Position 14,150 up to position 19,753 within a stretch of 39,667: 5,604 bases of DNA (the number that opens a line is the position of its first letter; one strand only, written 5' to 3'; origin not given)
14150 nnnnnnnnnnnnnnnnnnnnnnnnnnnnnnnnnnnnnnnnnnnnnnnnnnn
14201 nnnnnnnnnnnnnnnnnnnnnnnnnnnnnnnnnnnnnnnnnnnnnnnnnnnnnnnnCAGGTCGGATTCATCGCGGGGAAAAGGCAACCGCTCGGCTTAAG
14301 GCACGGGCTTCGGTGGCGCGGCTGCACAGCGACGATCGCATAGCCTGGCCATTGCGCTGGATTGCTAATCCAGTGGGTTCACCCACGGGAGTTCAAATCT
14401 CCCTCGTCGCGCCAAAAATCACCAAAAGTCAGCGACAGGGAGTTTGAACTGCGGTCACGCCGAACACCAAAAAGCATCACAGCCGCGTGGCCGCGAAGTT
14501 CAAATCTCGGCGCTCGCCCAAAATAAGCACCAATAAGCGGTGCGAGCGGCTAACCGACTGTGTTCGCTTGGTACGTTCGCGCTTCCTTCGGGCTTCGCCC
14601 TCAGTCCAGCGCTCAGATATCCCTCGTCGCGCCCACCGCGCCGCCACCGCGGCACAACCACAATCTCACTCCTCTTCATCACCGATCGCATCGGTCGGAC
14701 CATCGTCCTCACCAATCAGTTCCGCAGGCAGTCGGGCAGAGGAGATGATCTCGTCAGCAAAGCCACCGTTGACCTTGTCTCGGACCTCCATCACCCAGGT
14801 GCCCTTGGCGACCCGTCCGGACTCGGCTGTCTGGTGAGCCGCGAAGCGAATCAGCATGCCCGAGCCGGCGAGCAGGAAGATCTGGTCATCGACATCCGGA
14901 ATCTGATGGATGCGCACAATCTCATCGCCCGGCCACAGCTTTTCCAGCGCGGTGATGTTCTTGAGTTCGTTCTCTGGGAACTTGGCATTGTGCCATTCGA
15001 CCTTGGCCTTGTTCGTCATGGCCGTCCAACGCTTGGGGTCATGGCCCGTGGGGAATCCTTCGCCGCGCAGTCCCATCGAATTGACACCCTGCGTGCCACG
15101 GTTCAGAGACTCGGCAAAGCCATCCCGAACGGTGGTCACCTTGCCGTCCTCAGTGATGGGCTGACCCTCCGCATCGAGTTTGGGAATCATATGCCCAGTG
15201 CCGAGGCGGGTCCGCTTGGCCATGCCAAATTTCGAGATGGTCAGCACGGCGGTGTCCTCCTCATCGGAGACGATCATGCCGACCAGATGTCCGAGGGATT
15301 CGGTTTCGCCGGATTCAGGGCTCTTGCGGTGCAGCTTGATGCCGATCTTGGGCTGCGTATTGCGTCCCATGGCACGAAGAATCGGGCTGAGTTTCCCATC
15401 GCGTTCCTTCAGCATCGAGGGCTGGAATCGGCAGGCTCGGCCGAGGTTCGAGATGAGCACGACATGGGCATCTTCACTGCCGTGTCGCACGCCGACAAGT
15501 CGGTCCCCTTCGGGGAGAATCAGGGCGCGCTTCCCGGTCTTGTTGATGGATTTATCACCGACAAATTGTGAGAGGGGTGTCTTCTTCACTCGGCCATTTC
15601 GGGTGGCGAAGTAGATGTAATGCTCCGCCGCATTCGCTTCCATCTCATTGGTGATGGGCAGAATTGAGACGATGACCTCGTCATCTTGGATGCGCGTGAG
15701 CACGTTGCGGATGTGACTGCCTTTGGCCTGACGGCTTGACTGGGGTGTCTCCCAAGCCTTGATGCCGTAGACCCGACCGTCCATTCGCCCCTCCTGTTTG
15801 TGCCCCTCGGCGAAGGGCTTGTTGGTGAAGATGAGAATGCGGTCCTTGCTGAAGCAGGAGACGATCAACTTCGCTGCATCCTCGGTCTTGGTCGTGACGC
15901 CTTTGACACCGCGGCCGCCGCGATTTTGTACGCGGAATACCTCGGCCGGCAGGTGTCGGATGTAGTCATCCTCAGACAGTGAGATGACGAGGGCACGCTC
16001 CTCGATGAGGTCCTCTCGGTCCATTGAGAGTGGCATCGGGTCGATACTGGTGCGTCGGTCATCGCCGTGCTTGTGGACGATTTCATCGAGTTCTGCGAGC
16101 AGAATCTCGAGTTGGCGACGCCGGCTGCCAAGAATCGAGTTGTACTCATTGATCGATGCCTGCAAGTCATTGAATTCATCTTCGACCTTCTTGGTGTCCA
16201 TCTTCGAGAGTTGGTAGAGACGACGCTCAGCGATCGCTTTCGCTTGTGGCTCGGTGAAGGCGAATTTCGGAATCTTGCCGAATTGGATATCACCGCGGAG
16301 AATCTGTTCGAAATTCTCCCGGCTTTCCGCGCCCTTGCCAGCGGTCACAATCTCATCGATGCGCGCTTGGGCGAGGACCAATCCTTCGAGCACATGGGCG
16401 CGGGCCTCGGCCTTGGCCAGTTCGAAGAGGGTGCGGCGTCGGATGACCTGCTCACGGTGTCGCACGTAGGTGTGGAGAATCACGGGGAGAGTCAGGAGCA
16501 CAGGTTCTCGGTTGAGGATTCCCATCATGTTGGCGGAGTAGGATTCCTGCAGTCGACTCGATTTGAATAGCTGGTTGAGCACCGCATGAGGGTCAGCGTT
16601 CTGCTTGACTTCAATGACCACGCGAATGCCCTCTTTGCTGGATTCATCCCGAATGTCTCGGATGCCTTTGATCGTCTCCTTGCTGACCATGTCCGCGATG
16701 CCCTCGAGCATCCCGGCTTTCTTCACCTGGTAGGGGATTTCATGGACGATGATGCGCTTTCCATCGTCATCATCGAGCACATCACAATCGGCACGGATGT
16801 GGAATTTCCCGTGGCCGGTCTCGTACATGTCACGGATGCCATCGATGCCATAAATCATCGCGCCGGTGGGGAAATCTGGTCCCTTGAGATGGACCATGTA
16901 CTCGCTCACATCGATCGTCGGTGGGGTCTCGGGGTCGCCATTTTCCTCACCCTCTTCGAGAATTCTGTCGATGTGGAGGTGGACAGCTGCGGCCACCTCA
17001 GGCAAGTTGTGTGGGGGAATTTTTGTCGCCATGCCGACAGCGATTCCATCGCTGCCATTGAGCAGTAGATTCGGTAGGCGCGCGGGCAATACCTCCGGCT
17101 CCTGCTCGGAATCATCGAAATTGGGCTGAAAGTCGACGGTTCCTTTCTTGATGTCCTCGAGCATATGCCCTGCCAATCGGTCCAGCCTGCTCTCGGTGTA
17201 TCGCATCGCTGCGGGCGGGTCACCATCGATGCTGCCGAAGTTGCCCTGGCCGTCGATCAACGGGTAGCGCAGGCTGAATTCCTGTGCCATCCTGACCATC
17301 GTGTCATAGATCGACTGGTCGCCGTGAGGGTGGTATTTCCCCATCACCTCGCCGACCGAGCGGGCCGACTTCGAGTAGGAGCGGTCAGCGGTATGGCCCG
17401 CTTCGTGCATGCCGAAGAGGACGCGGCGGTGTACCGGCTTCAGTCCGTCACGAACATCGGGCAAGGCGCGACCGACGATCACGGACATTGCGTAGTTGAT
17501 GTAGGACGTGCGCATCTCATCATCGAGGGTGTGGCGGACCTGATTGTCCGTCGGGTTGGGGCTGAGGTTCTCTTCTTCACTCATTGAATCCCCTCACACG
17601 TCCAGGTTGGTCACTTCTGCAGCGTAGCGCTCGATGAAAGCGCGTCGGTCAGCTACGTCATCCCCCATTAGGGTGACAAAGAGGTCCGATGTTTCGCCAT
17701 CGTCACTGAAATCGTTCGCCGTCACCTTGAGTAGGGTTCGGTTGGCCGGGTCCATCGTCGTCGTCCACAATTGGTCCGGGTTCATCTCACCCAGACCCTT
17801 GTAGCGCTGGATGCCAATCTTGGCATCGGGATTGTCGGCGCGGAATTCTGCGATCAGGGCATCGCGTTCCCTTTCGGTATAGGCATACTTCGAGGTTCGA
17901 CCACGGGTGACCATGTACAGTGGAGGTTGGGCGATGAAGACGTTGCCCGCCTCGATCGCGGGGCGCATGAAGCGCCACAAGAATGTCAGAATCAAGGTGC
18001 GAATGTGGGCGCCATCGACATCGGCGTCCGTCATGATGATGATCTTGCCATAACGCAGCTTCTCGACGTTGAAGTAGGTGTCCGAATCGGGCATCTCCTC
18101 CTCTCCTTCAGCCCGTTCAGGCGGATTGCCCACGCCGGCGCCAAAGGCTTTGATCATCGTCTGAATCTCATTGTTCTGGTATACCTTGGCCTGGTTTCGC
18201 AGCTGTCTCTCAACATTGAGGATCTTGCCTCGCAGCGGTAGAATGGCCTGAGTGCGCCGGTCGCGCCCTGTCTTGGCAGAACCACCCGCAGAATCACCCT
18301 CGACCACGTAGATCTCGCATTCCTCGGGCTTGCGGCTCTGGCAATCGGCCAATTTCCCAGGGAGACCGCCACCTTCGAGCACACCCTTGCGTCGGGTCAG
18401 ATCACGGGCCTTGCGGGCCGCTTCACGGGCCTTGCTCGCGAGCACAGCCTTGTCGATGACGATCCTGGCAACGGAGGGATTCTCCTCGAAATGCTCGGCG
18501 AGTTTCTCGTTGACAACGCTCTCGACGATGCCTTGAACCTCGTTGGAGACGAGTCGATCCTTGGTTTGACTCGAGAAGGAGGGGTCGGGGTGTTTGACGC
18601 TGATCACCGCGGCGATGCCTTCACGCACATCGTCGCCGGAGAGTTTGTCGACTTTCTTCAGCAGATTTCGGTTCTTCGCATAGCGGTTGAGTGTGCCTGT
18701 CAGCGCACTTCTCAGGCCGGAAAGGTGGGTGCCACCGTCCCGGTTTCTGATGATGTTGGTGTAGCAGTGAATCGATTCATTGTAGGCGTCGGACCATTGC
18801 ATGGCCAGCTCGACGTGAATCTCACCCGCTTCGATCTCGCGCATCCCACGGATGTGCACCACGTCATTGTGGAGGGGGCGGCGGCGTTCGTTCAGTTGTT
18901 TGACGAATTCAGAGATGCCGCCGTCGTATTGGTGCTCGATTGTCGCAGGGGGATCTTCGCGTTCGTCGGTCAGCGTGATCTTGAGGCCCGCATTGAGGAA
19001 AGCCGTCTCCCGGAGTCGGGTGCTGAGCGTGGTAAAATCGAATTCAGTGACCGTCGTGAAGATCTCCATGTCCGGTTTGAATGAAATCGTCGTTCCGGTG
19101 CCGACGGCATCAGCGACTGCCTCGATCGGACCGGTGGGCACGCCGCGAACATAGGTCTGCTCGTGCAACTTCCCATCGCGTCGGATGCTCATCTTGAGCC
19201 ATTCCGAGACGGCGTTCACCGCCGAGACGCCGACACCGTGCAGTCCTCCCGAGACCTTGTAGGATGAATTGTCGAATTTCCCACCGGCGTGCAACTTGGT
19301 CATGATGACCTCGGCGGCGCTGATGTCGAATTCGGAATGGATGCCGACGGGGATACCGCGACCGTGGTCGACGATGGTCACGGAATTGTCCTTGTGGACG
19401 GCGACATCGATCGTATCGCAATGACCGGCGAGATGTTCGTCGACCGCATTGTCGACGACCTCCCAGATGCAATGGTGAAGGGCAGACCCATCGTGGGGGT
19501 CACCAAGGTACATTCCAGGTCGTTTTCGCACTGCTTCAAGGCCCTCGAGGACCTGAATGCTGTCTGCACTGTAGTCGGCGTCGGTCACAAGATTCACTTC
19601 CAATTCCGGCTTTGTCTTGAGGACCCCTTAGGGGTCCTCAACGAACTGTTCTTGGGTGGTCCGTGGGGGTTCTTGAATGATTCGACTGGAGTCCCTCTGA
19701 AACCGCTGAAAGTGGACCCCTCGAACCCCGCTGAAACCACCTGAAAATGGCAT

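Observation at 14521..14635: The same ~100-nt element sits downstream of two different tRNA genes, each copy capped by the 3' end of its own tRNA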

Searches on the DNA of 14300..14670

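Call 33: search_rna_families(source=window, start=14300, end=14670, threshold=evalue, max_evalue=10, show_alignments=3)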
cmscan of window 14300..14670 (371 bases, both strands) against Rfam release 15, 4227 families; matches with E-value up to 10: 6.
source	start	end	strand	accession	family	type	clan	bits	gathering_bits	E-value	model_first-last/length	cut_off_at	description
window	14329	14411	+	RF00005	tRNA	Gene; tRNA;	CL00001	53.5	29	6.4e-11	1-71/71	no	tRNA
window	14365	14411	-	RF04351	Plastid-psbl-rps4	Cis-reg;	-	26.5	68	0.0015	1-53/53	no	Plastid-psbl-rps4 3UTR RNA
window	14387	14427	-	RF00039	DicF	Gene; antisense;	-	14.7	48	1.2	1-52/52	no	DicF RNA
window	14360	14418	+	RF02300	TtnuCD24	Gene; snRNA; snoRNA; CD-box;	-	14.4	75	7.8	1-58/58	no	Tetrahymena snoRNA TtnuCD24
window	14499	14532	+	RF03050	RAGATH-25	Gene; sRNA;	-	13.9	49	0.8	1-50/50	no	RAGATH-25 RNA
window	14501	14670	+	RF01877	MIAT_exon5_3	Gene; lncRNA;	-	4.9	90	7.4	1-180/382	3'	Myocardial infarction associated transcript exon 5 conserved region 3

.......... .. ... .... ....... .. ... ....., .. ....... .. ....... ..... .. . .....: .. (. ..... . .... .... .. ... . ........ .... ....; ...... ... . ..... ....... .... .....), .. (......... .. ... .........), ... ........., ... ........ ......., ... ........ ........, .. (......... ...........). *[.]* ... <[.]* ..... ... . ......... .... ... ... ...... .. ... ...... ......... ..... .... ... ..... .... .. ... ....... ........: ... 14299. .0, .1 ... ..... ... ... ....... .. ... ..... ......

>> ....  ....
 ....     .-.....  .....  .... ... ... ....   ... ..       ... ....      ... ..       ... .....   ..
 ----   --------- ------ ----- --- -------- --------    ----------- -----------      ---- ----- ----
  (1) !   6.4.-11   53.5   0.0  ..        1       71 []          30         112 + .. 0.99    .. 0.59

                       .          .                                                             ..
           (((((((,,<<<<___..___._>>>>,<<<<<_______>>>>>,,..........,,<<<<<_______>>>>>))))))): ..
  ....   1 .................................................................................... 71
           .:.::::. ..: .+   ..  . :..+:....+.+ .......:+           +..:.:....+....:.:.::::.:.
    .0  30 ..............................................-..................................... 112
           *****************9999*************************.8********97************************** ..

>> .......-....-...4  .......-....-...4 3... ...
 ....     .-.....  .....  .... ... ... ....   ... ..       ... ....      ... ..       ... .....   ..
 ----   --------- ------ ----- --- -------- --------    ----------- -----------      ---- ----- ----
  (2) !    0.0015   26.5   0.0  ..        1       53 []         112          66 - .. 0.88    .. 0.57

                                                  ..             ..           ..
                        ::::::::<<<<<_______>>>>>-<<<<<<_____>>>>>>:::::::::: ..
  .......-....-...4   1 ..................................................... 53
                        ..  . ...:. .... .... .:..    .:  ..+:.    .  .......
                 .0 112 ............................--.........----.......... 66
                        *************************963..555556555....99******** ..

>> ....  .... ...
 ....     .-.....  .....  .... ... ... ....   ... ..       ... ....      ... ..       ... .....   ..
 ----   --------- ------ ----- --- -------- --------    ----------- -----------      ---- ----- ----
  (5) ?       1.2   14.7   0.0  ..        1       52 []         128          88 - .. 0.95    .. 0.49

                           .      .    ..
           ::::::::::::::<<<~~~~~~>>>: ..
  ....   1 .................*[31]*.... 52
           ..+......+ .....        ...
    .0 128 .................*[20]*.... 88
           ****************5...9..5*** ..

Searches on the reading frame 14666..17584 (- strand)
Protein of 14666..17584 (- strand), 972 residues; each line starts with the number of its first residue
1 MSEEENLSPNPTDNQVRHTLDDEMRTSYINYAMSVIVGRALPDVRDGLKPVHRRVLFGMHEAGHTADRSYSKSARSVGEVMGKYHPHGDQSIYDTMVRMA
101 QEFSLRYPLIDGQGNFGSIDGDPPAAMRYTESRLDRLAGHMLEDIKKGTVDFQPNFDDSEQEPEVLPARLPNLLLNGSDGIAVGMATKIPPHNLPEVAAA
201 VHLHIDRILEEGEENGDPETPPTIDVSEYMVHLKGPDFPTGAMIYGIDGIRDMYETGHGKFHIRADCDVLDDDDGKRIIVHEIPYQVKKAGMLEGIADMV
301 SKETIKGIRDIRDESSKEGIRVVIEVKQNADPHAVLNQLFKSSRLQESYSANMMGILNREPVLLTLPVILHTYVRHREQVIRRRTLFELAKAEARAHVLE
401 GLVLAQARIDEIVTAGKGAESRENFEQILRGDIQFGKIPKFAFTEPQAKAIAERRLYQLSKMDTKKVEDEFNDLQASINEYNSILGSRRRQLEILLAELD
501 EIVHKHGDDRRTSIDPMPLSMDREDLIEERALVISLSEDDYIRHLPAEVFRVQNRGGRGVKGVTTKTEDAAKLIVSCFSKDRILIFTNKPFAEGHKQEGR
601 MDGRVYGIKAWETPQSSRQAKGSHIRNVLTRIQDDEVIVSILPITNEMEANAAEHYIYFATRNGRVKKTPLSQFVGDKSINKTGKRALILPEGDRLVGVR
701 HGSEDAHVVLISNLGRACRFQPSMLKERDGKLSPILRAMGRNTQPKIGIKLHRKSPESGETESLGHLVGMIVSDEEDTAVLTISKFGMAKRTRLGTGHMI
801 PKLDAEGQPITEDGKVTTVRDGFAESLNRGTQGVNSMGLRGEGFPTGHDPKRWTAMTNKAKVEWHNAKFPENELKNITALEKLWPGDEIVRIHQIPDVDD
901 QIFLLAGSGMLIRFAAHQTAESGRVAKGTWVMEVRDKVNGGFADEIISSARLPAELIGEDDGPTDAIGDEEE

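Call 11: search_protein_families(library=pfam, proteins=[window:14666-17584:-])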
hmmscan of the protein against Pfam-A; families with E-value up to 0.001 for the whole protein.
window:14666-17584:- (972 aa): 2 families
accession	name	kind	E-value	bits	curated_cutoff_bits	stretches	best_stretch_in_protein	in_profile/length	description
PF00521.26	DNA_topoisoIV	-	2e-145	485.4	31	1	39-500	1-432/432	DNA gyrase/topoisomerase IV, subunit A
PF03989.18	DNA_gyraseA_C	-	5.9e-20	70.9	27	2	656-700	2-45/48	DNA gyrase C-terminal domain, beta-propeller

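Call 13: find_encoding_contigs(protein=window:14666-17584:-, flank=5000, max_places=10)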
Protein window:14666-17584:- (972 aa): 21 contigs read that carry it; 7 places shown.
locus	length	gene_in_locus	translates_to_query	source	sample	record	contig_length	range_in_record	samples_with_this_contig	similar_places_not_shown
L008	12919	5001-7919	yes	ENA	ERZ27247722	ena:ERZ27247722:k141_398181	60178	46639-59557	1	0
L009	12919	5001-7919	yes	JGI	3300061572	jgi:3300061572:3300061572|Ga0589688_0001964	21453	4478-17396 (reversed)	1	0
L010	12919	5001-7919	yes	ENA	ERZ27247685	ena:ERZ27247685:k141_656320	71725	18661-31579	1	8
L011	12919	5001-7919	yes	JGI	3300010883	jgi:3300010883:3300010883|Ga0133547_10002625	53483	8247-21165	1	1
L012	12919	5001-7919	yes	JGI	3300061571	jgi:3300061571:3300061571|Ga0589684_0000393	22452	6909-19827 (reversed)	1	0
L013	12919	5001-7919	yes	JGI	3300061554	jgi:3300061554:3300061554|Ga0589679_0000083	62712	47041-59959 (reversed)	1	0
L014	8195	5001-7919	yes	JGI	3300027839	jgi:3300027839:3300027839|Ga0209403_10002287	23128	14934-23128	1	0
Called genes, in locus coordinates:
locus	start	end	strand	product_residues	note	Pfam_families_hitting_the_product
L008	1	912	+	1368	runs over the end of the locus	PF00801:PKD (faint), PF18911:PKD_4, PF18981:InlK_D3 (faint), PF18911:PKD_4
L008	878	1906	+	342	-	-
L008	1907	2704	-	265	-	PF01487:DHquinase_I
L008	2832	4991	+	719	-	PF02518:HATPase_c, PF00204:DNA_gyraseB, PF01751:Toprim, PF00986:DNA_gyraseB_C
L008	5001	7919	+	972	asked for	PF00521:DNA_topoisoIV, PF03989:DNA_gyraseA_C (faint)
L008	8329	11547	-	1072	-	-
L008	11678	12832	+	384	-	PF00932:LTD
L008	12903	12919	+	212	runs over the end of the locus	?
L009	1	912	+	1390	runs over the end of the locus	PF00801:PKD (faint), PF18911:PKD_4, PF18981:InlK_D3 (faint), PF18911:PKD_4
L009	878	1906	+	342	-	-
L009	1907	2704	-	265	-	PF01487:DHquinase_I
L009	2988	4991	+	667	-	PF02518:HATPase_c, PF00204:DNA_gyraseB, PF01751:Toprim, PF00986:DNA_gyraseB_C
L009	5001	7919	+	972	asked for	PF00521:DNA_topoisoIV, PF03989:DNA_gyraseA_C (faint)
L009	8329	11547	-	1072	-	-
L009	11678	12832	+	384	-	PF00932:LTD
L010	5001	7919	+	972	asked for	PF00521:DNA_topoisoIV, PF03989:DNA_gyraseA_C (faint)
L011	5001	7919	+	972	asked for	PF00521:DNA_topoisoIV, PF03989:DNA_gyraseA_C (faint)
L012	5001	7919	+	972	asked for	PF00521:DNA_topoisoIV, PF03989:DNA_gyraseA_C (faint)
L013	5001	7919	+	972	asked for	PF00521:DNA_topoisoIV, PF03989:DNA_gyraseA_C (faint)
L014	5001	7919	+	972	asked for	PF00521:DNA_topoisoIV, PF03989:DNA_gyraseA_C (faint)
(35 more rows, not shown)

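Call 19: find_related_loci(query=window:14666-17584:-, collection=genome_contigs, flank=3000)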
Query window:14666-17584:- (972 aa) in genome_contigs; peptide patterns used: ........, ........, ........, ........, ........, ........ (x = any residue, [..] = any of these).
600 stretches matched a pattern (row limit reached: there are more); 559 encode a relative of the query (tblastn E <= 1e-3); the best 80 are kept; 80 distinct loci.
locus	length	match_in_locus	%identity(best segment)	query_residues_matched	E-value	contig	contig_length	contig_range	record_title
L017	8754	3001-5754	65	1-972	0e+0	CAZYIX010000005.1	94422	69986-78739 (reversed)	MAG TPA_asm: uncultured Candidatus Poseidoniales archaeon isolate SRP092902_co1_92 genome assembly, contig: NODE_144_len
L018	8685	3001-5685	68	1-961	0e+0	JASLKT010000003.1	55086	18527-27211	MAG: Candidatus Thalassarchaeaceae archaeon isolate ETNP1_MAG_7 NODE_3_length_55086_cov_14.521351, whole genome shotgun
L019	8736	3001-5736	59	2-957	0e+0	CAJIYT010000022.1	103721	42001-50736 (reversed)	uncultured Candidatus Poseidoniales archaeon isolate FRAM18_bin106 genome assembly, contig: FRAM17_bin106-22, whole geno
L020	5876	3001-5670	61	5-960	0e+0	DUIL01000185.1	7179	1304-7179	MAG TPA_asm: Candidatus Thalassarchaeaceae archaeon isolate UBA12570 contig_76137, whole genome shotgun sequence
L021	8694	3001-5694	61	3-969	0e+0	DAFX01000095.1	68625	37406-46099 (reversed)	MAG TPA_asm: Euryarchaeota archaeon UBA433 UBA433_contig_59, whole genome shotgun sequence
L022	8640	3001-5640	62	11-957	0e+0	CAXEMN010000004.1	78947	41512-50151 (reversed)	MAG TPA_asm: uncultured Candidatus Poseidoniales archaeon isolate ERR598963_concoct_97 genome assembly, contig: ERZ83144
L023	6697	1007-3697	60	3-961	0e+0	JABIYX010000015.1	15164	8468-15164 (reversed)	MAG: Methanobacteriota archaeon isolate SI073_bin151 k141_969739, whole genome shotgun sequence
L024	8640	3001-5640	62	11-957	0e+0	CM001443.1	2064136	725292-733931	MAG: uncultured Candidatus Poseidoniales archaeon isolate MG-II chromosome, whole genome shotgun sequence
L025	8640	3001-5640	62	11-957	0e+0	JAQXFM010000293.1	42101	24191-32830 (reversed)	MAG: Candidatus Poseidoniaceae archaeon isolate cluster3-bin.98 k119_128846, whole genome shotgun sequence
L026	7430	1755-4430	61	11-969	0e+0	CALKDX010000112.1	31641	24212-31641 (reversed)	MAG: Candidatus Poseidoniaceae archaeon isolate S4_Bin_Bin_159_sub_1 genome assembly, contig: c_000000463430, whole geno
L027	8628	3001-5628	60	14-959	0e+0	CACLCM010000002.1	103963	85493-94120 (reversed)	MAG: uncultured Candidatus Poseidoniales archaeon isolate AG-461-G23 genome assembly, contig: AG-461-G23_NODE_2, whole g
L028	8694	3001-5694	60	11-972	0e+0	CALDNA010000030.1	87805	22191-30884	MAG TPA_asm: uncultured euryarchaeote isolate ERR599035_bin.45_CONCOCT_v1.1_MAG genome assembly, contig: ERZ840559.38, w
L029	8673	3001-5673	59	6-961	0e+0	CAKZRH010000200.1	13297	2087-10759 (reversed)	MAG TPA_asm: uncultured euryarchaeote isolate SRR2103016_bin.36_CONCOCT_v1.1_MAG genome assembly, contig: ERZ1742204.690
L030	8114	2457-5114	61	12-972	0e+0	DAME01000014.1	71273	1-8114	MAG TPA_asm: Euryarchaeota archaeon UBA88 UBA88_contig_6501, whole genome shotgun sequence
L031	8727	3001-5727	59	1-971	0e+0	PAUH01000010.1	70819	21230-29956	MAG: Methanobacteriota archaeon isolate SAT1510 77822, whole genome shotgun sequence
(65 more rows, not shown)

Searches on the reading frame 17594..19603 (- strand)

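Call 11: search_protein_families(library=pfam, proteins=[window:17594-19603:-])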
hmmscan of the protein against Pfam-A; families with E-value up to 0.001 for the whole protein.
window:17594-19603:- (669 aa): 4 families
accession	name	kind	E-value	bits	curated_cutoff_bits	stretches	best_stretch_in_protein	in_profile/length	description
PF00204.31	DNA_gyraseB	-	5.6e-58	195.7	27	1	229-401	1-172/173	DNA gyrase B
PF00986.26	DNA_gyraseB_C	-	3.3e-27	94.9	29.8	1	594-658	2-63/63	DNA gyrase B subunit, carboxyl terminus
PF01751.28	Toprim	-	1.1e-16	61.2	23.1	1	430-559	1-95/96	Toprim domain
PF02518.31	HATPase_c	-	1.5e-16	61.3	26.4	1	38-180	2-110/111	Histidine kinase-, DNA gyrase B-, and HSP90-like ATPase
